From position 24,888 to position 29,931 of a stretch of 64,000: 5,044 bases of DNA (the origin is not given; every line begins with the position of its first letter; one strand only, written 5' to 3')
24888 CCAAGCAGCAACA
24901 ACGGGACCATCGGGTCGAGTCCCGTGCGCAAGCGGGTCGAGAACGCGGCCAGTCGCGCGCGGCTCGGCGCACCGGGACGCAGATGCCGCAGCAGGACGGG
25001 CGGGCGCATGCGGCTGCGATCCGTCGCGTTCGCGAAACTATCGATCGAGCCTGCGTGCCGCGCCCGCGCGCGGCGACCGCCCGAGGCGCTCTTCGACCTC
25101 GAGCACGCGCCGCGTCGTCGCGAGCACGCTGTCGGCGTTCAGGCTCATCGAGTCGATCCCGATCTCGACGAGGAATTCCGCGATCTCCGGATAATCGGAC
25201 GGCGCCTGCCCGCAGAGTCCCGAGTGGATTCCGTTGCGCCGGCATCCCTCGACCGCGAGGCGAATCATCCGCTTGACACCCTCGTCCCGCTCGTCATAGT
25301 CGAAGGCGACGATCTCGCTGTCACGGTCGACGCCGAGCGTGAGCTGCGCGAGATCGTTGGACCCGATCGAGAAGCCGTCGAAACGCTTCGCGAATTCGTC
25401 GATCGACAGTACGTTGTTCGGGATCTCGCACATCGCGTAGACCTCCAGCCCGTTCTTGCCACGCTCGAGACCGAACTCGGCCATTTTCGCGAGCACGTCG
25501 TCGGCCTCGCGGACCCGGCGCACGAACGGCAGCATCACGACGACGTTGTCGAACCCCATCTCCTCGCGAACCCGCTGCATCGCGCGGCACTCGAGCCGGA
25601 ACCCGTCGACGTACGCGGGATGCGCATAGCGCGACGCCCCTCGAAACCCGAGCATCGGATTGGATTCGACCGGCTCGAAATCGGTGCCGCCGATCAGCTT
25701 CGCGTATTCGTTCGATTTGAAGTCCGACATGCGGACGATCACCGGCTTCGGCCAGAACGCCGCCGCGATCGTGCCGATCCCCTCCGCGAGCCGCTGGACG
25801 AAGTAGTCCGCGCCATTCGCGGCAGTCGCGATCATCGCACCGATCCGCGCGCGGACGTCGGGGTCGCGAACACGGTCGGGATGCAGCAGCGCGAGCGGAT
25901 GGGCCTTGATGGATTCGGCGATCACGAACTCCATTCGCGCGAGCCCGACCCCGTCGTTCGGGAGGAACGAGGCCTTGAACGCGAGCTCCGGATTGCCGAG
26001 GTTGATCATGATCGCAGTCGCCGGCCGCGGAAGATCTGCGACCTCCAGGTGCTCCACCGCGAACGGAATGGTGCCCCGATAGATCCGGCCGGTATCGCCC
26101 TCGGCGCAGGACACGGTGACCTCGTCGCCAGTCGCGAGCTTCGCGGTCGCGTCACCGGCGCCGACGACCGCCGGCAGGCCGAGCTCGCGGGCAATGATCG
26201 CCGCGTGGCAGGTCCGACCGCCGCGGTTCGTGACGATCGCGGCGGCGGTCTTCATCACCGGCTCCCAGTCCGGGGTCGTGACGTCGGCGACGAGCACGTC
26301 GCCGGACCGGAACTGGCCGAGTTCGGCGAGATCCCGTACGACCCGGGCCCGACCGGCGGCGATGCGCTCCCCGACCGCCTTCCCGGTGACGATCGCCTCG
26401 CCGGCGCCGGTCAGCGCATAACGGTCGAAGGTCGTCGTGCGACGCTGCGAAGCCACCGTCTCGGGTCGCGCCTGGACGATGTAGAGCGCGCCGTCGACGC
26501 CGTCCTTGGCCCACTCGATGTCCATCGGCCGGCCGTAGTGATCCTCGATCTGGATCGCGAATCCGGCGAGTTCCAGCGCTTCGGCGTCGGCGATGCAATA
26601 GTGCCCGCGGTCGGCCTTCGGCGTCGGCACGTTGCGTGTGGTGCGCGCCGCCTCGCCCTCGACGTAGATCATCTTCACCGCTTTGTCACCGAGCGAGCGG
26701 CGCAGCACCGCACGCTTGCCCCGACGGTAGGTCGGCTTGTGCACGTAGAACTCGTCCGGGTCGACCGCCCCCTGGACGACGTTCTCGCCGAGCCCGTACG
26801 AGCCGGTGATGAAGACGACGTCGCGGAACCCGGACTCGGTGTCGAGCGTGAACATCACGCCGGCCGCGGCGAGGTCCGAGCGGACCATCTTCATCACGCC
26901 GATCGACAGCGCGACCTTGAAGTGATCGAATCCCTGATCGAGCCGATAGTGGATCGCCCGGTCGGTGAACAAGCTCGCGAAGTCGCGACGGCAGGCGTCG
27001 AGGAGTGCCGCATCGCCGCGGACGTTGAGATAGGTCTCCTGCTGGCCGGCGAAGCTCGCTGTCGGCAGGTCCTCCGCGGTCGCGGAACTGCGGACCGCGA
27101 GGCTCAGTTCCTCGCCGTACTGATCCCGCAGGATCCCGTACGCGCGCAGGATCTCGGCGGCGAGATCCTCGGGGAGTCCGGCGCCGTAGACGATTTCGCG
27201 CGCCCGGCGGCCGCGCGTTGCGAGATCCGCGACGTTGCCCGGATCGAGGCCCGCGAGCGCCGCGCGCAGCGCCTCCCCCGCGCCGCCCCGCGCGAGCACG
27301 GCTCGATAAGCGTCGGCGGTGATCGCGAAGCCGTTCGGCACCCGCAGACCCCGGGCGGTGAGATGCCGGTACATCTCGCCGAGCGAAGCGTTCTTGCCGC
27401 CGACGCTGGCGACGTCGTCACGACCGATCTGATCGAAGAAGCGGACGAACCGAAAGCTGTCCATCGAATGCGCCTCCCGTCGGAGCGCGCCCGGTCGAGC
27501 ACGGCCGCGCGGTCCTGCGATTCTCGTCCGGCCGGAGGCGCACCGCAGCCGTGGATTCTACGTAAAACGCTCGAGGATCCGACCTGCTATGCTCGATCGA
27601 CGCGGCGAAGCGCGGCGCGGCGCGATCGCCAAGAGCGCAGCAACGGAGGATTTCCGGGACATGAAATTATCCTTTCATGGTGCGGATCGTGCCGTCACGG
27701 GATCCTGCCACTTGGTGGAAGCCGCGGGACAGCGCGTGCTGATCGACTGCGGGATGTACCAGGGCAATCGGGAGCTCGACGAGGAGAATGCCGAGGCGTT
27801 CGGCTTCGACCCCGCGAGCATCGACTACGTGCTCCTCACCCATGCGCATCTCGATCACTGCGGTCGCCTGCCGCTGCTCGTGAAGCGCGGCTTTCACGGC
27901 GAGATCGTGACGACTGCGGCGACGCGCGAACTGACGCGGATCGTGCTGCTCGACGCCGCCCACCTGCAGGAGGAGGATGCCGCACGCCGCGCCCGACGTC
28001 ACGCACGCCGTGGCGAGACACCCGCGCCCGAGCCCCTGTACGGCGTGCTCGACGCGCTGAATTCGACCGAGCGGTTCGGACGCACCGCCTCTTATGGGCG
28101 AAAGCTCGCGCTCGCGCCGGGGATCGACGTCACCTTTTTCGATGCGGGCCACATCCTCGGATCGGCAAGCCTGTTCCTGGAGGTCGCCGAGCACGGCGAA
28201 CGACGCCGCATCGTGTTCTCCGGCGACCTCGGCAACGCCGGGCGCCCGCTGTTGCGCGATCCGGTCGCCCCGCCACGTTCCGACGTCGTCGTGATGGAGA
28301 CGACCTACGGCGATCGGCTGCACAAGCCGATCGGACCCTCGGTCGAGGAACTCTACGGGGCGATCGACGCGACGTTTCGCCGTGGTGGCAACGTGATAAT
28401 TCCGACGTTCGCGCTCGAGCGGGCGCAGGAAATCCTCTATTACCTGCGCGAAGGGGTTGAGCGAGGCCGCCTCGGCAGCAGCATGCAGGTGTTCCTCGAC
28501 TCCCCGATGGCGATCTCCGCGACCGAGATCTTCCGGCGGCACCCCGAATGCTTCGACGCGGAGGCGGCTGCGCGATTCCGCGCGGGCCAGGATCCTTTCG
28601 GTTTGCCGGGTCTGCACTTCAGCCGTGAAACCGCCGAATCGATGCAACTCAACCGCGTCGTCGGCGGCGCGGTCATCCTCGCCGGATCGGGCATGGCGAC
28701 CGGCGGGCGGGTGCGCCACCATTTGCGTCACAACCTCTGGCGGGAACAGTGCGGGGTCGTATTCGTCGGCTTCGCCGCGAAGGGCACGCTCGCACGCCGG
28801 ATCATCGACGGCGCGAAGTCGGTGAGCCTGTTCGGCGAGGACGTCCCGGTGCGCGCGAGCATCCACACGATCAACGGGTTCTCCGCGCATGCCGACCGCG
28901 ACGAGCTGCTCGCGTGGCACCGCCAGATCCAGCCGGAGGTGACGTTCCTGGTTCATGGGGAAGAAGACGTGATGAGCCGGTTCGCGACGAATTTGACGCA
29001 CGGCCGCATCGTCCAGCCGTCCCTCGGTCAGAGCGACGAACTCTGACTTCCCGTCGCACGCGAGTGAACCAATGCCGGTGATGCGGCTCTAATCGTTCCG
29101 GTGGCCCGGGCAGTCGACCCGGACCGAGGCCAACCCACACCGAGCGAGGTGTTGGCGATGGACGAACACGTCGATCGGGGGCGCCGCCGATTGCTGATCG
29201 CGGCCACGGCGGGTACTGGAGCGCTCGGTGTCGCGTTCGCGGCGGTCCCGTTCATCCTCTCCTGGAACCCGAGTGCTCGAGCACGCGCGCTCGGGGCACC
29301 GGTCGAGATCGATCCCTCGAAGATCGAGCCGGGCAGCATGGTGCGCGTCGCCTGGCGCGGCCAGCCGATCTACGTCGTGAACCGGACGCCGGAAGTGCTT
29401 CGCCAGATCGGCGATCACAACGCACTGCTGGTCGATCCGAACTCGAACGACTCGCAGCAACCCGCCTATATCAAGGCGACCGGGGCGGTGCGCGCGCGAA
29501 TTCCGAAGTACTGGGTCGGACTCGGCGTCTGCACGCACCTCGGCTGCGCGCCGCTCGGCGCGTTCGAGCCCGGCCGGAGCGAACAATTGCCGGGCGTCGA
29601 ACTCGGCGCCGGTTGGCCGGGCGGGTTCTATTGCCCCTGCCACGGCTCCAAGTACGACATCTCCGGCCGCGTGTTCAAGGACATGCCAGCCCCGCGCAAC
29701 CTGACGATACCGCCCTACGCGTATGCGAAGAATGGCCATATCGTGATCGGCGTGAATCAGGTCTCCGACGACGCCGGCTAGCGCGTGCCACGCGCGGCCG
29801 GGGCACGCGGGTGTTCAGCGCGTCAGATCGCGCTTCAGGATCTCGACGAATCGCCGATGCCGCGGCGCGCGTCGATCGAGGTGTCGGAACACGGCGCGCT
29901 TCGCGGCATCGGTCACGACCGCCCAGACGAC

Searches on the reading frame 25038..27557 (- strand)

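Call 13: search_protein_families(library=pfam, max_evalue=0.00001, proteins=[window:25038-27557:-])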
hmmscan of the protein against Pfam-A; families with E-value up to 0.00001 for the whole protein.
window:25038-27557:- (839 aa): 3 families
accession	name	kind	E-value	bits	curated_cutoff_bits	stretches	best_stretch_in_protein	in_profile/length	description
PF01326.24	PPDK_N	-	1.2e-117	393.3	27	1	50-374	2-317/328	Pyruvate phosphate dikinase, AMP/ATP-binding domain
PF02896.24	PEP-utilizers_C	-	4.9e-59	200.3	22.8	1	513-820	19-290/293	PEP-utilising enzyme, PEP-binding domain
PF00391.29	PEP-utilizers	-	3.9e-27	94.1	23.1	1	417-487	2-72/72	PEP-utilising enzyme, mobile domain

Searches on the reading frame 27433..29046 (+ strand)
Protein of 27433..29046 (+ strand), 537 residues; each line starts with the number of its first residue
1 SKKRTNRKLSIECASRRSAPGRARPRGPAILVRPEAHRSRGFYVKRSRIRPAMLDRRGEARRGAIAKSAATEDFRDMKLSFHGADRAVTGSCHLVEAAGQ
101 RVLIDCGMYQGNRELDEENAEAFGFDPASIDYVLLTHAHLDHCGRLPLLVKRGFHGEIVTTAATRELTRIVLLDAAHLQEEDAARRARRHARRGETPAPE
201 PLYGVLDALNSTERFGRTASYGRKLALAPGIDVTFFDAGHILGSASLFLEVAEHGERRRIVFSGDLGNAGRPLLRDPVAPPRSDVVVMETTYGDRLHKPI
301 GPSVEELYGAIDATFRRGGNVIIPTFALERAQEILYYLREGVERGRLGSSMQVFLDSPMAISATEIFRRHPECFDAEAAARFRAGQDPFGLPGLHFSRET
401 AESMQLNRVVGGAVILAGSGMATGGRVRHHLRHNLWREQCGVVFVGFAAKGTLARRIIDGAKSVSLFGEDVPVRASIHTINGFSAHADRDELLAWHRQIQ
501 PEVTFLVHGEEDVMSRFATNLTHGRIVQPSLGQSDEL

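Call 14: search_protein_families(library=pfam, max_evalue=0.00001, proteins=[window:27433-29046:+])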
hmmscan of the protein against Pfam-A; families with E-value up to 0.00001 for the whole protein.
window:27433-29046:+ (537 aa): 4 families
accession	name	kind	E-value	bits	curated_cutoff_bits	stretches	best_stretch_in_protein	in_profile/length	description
PF10996.14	Beta-Casp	-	9.2e-38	129.9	27.7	1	331-457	1-120/120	Beta-Casp domain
PF07521.17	RMMBL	-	1.1e-18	67.4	21.6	1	470-521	1-52/63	Zn-dependent metallo-hydrolase RNA specificity domain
PF00753.33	Lactamase_B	-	1.2e-17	65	22.7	1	88-324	4-194/196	Metallo-beta-lactamase superfamily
PF12706.13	Lactamase_B_2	-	6.4e-11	42.7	27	1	101-291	2-165/200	Beta-lactamase superfamily domain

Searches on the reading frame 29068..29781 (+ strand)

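Call 14: search_protein_families(library=pfam, max_evalue=0.00001, proteins=[window:29068-29781:+])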
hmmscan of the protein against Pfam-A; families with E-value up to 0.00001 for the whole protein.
window:29068-29781:+ (237 aa): 2 families
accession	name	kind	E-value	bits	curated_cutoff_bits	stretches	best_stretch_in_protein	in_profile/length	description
PF10399.14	UCR_Fe-S_N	-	2.7e-11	43.1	24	1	34-69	6-41/41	Ubiquitinol-cytochrome C reductase Fe-S subunit TAT signal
PF00355.32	Rieske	-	2.9e-06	27.5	20.3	0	147-213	35-85/88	Rieske [2Fe-2S] domain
